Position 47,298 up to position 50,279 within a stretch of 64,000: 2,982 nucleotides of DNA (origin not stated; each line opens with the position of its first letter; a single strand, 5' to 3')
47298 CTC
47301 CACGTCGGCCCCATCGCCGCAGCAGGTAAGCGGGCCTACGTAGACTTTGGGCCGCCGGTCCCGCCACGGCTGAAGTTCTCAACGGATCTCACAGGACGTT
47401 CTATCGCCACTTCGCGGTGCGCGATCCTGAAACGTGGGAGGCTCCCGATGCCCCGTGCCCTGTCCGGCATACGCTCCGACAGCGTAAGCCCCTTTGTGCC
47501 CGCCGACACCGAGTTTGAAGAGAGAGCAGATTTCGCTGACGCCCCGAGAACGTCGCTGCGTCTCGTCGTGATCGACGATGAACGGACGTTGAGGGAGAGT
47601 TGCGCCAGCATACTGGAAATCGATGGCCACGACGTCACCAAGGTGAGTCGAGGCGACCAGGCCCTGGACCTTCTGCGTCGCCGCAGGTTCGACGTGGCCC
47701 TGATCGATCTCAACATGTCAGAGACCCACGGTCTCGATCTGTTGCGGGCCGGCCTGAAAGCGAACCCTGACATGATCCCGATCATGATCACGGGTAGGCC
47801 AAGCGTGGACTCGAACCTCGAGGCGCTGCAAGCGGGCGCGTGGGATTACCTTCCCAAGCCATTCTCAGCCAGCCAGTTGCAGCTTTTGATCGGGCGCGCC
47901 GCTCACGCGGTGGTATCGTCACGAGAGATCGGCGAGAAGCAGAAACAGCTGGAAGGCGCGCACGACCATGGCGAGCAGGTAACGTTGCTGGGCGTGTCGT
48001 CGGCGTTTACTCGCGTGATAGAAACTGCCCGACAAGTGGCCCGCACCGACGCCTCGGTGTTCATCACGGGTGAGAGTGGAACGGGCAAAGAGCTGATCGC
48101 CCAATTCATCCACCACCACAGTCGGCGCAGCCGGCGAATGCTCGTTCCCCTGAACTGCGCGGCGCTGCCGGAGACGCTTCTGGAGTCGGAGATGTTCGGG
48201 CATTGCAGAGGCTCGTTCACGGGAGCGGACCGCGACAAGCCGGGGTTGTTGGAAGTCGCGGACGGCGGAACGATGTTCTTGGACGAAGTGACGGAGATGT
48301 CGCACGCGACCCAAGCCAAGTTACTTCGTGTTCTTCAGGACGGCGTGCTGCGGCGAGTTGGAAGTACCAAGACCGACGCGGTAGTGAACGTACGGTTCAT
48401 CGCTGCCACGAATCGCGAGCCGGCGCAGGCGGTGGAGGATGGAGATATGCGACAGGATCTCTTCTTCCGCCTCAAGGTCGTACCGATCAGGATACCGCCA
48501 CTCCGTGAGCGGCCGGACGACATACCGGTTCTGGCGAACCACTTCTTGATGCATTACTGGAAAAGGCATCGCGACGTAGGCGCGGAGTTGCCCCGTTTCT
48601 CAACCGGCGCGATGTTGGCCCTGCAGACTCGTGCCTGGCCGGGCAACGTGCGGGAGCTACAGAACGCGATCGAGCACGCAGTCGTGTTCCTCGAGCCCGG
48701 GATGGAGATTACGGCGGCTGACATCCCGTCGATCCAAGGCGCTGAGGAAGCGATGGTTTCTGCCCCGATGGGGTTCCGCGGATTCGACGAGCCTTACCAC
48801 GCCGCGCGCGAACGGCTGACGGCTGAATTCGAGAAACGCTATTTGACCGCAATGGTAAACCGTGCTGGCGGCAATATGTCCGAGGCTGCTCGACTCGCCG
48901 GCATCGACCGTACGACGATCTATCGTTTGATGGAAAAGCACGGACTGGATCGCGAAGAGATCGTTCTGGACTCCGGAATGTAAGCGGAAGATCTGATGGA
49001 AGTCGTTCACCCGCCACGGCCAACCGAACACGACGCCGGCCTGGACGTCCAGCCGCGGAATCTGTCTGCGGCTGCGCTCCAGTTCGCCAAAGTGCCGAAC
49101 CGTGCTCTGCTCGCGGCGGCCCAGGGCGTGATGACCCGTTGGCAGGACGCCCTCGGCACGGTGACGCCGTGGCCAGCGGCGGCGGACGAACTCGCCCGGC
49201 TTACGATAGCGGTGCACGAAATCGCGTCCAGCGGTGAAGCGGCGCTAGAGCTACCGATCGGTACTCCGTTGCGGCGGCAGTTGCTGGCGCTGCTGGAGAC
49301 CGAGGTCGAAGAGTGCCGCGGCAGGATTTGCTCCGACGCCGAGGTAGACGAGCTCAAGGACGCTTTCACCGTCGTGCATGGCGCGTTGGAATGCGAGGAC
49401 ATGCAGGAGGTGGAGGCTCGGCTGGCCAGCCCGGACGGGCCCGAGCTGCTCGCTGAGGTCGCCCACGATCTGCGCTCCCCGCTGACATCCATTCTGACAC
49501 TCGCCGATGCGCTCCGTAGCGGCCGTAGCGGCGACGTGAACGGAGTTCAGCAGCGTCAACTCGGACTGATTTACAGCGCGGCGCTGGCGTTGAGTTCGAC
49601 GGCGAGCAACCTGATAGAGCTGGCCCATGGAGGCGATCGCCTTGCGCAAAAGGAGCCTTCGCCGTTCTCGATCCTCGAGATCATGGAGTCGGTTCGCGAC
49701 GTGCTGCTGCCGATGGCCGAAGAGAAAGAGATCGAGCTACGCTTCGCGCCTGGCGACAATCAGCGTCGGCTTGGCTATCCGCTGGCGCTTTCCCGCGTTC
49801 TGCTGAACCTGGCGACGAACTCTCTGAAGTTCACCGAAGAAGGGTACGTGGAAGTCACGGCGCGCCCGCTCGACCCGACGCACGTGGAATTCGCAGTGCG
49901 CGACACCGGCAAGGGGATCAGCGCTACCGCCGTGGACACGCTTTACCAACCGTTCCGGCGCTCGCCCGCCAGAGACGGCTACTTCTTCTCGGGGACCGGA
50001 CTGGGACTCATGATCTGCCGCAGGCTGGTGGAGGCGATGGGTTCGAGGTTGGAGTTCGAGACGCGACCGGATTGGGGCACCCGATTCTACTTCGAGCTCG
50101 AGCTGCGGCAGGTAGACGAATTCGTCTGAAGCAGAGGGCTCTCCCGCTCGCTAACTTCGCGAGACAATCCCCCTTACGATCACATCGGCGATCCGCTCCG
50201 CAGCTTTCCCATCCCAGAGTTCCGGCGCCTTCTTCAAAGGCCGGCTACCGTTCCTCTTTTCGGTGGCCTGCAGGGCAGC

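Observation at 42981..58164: Duplicated regulatory cassette (RR-degenerate-GGDEF / divergent Wzc-like BY-kinase / sigma-54 activator) framing the exopolysaccharide export genes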

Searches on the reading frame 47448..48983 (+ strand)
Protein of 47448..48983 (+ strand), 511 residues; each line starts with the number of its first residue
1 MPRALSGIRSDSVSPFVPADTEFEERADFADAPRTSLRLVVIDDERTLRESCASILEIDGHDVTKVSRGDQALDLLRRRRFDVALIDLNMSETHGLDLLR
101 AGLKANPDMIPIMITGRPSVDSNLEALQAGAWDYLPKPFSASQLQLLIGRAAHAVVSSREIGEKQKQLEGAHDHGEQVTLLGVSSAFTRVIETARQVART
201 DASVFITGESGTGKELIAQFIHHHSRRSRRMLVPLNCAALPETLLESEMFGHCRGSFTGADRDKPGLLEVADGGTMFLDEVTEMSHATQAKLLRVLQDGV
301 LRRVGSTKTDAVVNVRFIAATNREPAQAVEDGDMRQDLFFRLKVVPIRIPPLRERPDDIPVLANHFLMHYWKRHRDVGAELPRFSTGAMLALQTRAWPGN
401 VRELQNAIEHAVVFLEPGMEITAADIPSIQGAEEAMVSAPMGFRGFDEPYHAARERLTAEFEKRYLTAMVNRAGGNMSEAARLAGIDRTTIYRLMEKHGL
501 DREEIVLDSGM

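Call 7: search_protein_families(library=pfam, proteins=[window:47448-48983:+], max_evalue=0.01)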
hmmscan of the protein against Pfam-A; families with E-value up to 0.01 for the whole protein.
window:47448-48983:+ (511 aa): 16 families
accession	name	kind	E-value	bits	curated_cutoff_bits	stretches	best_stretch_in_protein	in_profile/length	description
PF00158.32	Sigma54_activat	-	1e-64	217.7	20.2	1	181-347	2-167/168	Sigma-54 interaction domain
PF00072.30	Response_reg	-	4.1e-23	82.1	30.2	1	40-145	2-107/111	Response regulator receiver domain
PF14532.12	Sigma54_activ_2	-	9.9e-21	74.9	25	1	181-352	1-138/138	Sigma-54 interaction domain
PF25601.1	AAA_lid_14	-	6e-20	71.3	27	1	353-428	1-72/87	AAA+ ATPase lid domain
PF07728.20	AAA_5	-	2.6e-09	37.6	22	1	204-327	2-126/139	AAA domain (dynein-related subfamily)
PF02954.25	HTH_8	-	5e-09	36.2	22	1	459-497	3-41/42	Bacterial regulatory protein, Fis family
PF01078.27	Mg_chelatase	-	3.9e-05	23.6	20.3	1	259-331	93-166/207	Magnesium chelatase, subunit ChlI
PF00004.35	AAA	-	0.00079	20.3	21.2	1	205-329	2-114/131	ATPase family associated with various cellular activities (AAA)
PF07724.20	AAA_2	-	0.0015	19.1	27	1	202-327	4-129/166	AAA domain (Cdc48 subfamily)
PF13245.12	AAA_19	-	0.002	18.7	25.1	0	196-231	6-41/134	AAA domain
PF00493.29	MCM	-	0.0022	17.6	23.3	1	194-301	50-150/224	MCM P-loop domain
PF13518.12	HTH_28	-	0.0068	16.9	25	0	473-495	11-33/52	Helix-turn-helix domain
PF13551.12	HTH_29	-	0.0078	16.7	28.1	0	471-495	9-33/64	Winged helix-turn helix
PF13191.12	AAA_16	-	0.0089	17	32.6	0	194-243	16-72/167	AAA ATPase domain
PF20720.3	nSTAND3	-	0.0091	16.1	27.2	0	188-228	4-44/155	Novel STAND NTPase 3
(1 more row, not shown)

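Call 8: search_protein_families(library=ncbifam, proteins=[window:47448-48983:+], max_evalue=0.01)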
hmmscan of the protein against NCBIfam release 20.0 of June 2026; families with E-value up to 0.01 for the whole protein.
window:47448-48983:+ (511 aa): 117 families (the best 25 are shown)
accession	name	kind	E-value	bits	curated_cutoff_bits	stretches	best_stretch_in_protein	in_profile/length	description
NF008469.0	PRK11361.1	equivalog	8.5e-108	361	714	1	38-501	6-457/461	acetoacetate metabolism transcriptional regulator AtoC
TIGR02915.1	PEP_resp_reg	equivalog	3.2e-106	355.9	502.6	1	39-500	1-444/445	PEP-CTERM-box response regulator transcription factor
NF051870.1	NAssimRespRegNtrX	equivalog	2.3e-102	343.2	600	1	39-499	4-451/452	nitrogen assimilation response regulator NtrX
NF011695.0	PRK15115.1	equivalog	1.4e-101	340.5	763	1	34-504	4-442/445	two-component system response regulator GlrR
TIGR01818.1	ntrC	equivalog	4.6e-101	338.9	558.6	1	40-495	2-460/463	nitrogen regulation protein NR(I)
NF041946.1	LuxO_transreg_Vib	equivalog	4.1e-99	332.5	800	1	54-497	14-459/463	quorum-sensing sigma-54 dependent transcriptional regulator LuxO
NF007689.0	PRK10365.1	equivalog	2.2e-97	326.6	760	1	37-492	6-436/441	sigma-54-dependent response regulator transcription factor ZraR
NF003451.0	PRK05022.1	equivalog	2.8e-94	316.7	476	1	162-500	174-510/512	nitric oxide reductase transcriptional regulator NorR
TIGR01817.1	nifA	equivalog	2.7e-92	310.2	528.85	1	159-433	178-445/534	nif-specific transcriptional activator NifA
NF041552.1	TF_PrdR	equivalog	2.1e-89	300.4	795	1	176-497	265-575/577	sigma-54 dependent transcriptional regulator PrdR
NF050807.1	TransRegFlbDCaul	equivalog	9.2e-89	298.4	750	1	53-491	17-431/454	sigma-54-dependent transcriptional regulator FlbD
NF008176.1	PRK10923.1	equivalog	1.3e-86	291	620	1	40-500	7-468/469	nitrogen regulation protein NR(I)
NF038308.1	RNA_repair_RtcR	equivalog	6.1e-83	279.4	650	1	163-492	165-505/530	RNA repair transcriptional activator RtcR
NF049963.1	RespRegFlgRCampy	domain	2.1e-77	260.8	750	1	39-426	3-377/429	fla regulon two-component system response regulator FlgR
TIGR02974.1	phageshock_pspF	equivalog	2.5e-76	257.1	443.55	1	180-413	1-231/336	phage shock protein operon transcriptional activator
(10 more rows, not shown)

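Call 46: find_homologous_proteins(query=window:47448-48983:+, max_evalue=1e-100)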
Query window:47448-48983:+ (511 aa): 4667 proteins with E <= 1e-100 among 8000 candidates; the best 120 are listed.
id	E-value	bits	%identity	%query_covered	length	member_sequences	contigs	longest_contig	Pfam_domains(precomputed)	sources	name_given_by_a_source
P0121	0.0e+0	1056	92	100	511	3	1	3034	PF00158.33,PF25601.2,PF02954.26,PF14532.13,PF07728.21,PF00072.31,PF01078.28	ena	-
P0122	1.0e-245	834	73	99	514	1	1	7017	PF00158.33,PF07724.21,PF25601.2,PF02954.26,PF14532.13,PF07728.21,PF00072.31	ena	-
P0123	2.7e-241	819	72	100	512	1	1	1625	PF00158.33,PF07724.21,PF25601.2,PF02954.26,PF14532.13,PF07728.21,PF00072.31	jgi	jgi:DNA-binding NtrC family response regulator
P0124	9.4e-239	811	72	100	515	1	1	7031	PF00158.33,PF07724.21,PF25601.2,PF02954.26,PF14532.13,PF07728.21,PF00072.31,PF01078.28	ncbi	-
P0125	3.1e-237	806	71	100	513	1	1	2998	PF00158.33,PF07724.21,PF25601.2,PF02954.26,PF14532.13,PF07728.21,PF00072.31,PF01078.28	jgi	jgi:DNA-binding NtrC family response regulator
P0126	5.9e-236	802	70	100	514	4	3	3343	PF00158.33,PF07724.21,PF25601.2,PF02954.26,PF14532.13,PF07728.21,PF00072.31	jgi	-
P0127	1.1e-235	801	71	99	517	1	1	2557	PF00158.33,PF25601.2,PF02954.26,PF14532.13,PF07728.21,PF00072.31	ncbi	-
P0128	4.1e-235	799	70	100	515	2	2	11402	PF00158.33,PF07724.21,PF25601.2,PF02954.26,PF14532.13,PF07728.21,PF00072.31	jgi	jgi:DNA-binding NtrC family response regulator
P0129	2.5e-234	797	71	100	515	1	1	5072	PF00158.33,PF07724.21,PF25601.2,PF02954.26,PF14532.13,PF07728.21,PF00072.31,PF01078.28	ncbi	-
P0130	3.6e-234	796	70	100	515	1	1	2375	PF00158.33,PF07724.21,PF25601.2,PF02954.26,PF00004.36,PF14532.13,PF07728.21,PF00072.31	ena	-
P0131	1.2e-232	791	65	64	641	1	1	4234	PF00158.33,PF07724.21,PF25601.2,PF02954.26,PF14532.13,PF07728.21,PF00072.31,PF01078.28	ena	-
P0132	6.9e-231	785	70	100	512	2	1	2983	PF00158.33,PF25601.2,PF02954.26,PF14532.13,PF07728.21,PF00072.31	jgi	jgi:DNA-binding NtrC family response regulator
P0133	2.0e-230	784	69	100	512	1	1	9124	PF00158.33,PF25601.2,PF02954.26,PF14532.13,PF07728.21,PF00072.31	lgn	-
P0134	4.4e-230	783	69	99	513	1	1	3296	PF00158.33,PF25601.2,PF02954.26,PF14532.13,PF07728.21,PF00072.31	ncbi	-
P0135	1.6e-229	781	69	100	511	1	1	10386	PF00158.33,PF25601.2,PF02954.26,PF14532.13,PF07728.21,PF00072.31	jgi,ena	-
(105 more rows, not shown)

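Call 50: find_encoding_contigs(protein=P0128, flank=10000, max_places=2)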
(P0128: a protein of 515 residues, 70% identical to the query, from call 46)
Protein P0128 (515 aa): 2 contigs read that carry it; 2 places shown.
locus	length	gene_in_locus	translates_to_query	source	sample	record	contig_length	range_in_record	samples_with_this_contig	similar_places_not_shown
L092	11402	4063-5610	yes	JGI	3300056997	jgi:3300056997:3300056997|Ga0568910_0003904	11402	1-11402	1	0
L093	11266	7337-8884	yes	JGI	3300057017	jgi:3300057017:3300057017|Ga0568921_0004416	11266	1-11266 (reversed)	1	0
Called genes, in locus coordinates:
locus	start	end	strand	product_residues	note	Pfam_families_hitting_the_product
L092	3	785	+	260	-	?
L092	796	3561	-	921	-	PF02706:Wzz (weak), PF13807:GNVR, PF01656:CbiA (weak)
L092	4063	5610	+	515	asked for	PF00072:Response_reg, PF00158:Sigma54_activat, PF14532:Sigma54_activ_2, PF07724:AAA_2 (weak), PF07728:AAA_5, PF25601:AAA_lid_14, PF02954:HTH_8 (weak)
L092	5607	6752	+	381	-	PF00512:HisKA, PF02518:HATPase_c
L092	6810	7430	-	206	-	PF01451:LMWPc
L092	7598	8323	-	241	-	-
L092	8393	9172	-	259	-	-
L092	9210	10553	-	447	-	PF00501:AMP-binding, PF13193:AMP-binding_C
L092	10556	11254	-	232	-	PF00106:adh_short, PF01370:Epimerase, PF13561:adh_short_C2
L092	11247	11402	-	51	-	?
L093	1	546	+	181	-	?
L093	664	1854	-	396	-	PF02350:Epimerase_2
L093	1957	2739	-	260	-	PF02563:Poly_export (weak), PF10531:SLBB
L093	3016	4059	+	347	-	PF00072:Response_reg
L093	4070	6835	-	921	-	PF02706:Wzz (weak), PF13807:GNVR, PF01656:CbiA (weak)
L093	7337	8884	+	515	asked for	PF00072:Response_reg, PF00158:Sigma54_activat, PF14532:Sigma54_activ_2, PF07724:AAA_2 (weak), PF07728:AAA_5, PF25601:AAA_lid_14, PF02954:HTH_8 (weak)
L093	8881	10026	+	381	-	PF00512:HisKA, PF02518:HATPase_c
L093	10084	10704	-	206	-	PF01451:LMWPc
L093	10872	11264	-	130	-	?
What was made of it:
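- On BY-kinase / PCP-2a (Wzc-like): An LMWPc gene lies next to the kinase in relative L093 (call 50).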

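Call 51: find_encoding_contigs(protein=P0122, flank=10000, max_places=2)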
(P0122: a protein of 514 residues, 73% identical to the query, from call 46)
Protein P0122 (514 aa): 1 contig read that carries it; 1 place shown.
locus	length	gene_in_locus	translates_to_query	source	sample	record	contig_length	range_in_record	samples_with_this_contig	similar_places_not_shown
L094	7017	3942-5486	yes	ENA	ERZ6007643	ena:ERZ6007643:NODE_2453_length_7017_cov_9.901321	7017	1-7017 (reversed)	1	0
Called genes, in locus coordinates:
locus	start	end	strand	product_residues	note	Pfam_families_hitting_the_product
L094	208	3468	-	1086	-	PF02706:Wzz, PF13807:GNVR (weak), PF10609:ParA (faint)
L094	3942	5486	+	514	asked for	PF00072:Response_reg, PF00158:Sigma54_activat, PF14532:Sigma54_activ_2, PF07724:AAA_2 (weak), PF07728:AAA_5, PF25601:AAA_lid_14, PF02954:HTH_8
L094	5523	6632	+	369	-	PF00512:HisKA, PF02518:HATPase_c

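Call 54: find_encoding_contigs(protein=P0121, flank=10000, max_places=3)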
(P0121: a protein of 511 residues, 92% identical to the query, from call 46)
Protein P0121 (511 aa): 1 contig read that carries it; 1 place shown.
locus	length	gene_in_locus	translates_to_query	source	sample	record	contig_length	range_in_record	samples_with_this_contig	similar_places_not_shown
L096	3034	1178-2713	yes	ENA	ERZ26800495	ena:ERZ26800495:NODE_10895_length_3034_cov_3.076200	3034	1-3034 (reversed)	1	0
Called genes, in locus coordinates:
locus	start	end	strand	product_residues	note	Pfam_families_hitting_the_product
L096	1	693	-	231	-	?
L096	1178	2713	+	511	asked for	PF00072:Response_reg, PF00158:Sigma54_activat, PF01078:Mg_chelatase (faint), PF14532:Sigma54_activ_2, PF07728:AAA_5, PF25601:AAA_lid_14, PF02954:HTH_8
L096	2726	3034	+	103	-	?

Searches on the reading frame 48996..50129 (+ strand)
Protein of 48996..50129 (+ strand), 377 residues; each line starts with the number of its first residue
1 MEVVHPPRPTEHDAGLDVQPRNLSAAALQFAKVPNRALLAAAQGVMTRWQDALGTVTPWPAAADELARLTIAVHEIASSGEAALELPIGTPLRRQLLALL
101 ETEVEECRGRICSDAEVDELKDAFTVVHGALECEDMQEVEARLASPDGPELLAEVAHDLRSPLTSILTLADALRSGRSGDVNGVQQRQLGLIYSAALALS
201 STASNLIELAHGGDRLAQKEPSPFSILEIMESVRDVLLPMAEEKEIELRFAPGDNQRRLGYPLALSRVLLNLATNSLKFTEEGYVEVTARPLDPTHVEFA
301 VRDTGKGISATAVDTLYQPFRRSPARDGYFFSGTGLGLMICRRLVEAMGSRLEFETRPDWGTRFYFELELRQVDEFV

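Call 7: search_protein_families(library=pfam, proteins=[window:48996-50129:+], max_evalue=0.01)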
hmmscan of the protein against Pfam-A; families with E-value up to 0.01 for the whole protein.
window:48996-50129:+ (377 aa): 2 families
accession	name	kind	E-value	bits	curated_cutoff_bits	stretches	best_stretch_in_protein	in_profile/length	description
PF02518.31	HATPase_c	-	1.3e-23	84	26.4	1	262-371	3-110/111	Histidine kinase-, DNA gyrase B-, and HSP90-like ATPase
PF00512.31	HisKA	-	1.3e-08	35.2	26.9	1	150-210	4-61/66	His Kinase A (phospho-acceptor) domain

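Call 8: search_protein_families(library=ncbifam, proteins=[window:48996-50129:+], max_evalue=0.01)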
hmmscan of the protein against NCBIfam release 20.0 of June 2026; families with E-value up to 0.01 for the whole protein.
window:48996-50129:+ (377 aa): 72 families (the best 25 are shown)
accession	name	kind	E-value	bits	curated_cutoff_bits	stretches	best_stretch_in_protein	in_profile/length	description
NF008318.0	PRK11107.1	equivalog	2.9e-30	105.1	890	1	149-372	294-520/920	two-component sensor histidine kinase BarA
TIGR02956.1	TMAO_torS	equivalog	5.8e-30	104.1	676.5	1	149-374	465-686/967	TMAO reductase system sensor histidine kinase/response regulator TorS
NF046044.1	PnpS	equivalog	4.2e-29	101.7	400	1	150-368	172-389/390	two-component system histidine kinase PnpS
TIGR02966.1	phoR_proteo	equivalog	5.5e-27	94.7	334.2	1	151-367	117-332/333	phosphate regulon sensor histidine kinase PhoR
NF008302.0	PRK11091.1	equivalog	1.8e-26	92.6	838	1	144-375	279-510/779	aerobic respiration two-component sensor histidine kinase ArcB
NF008099.0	PRK10841.1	equivalog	8.9e-26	89.9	920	1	144-370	466-690/949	two-component system sensor histidine kinase RcsC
NF041947.1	LuxQ_Vibrio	equivalog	2.9e-25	88.3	1200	1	150-373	474-699/843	quorum-sensing autoinducer 2 sensor kinase/phosphatase LuxQ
NF041832.1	near_NosP_CTERM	subfamily_domain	5.5e-23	81.6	400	1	151-371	10-226/370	NahK/ErcS family hybrid sensor histidine kinase/response regulator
NF038297.2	hybrid_HK_HrmK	equivalog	1.2e-21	77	725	1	151-374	238-461/607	hybrid histidine kinase/response regulator HrmK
NF011874.0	PRK15347.1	equivalog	4.9e-21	74.5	852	1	148-373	398-617/921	two component system sensor kinase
NF008543.0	PRK11466.1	equivalog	1.8e-20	72.4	982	1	139-372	435-664/914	TMAO reductase system sensor histidine kinase/response regulator TorS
NF008468.0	PRK11360.1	equivalog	4e-20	71.7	646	1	142-373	392-611/616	two-component system sensor histidine kinase AtoS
NF007688.0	PRK10364.1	equivalog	4.2e-20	71.9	479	1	150-368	242-449/460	two-component system sensor histidine kinase ZraS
NF047874.1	MASE3_PAS_HK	subfamily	1.4e-19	70.4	560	1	150-375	400-630/655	MASE3 domain-containing sensor histidine kinase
NF007004.0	PRK09467.1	equivalog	3.3e-19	69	415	1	224-369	294-435/440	two-component system sensor histidine kinase EnvZ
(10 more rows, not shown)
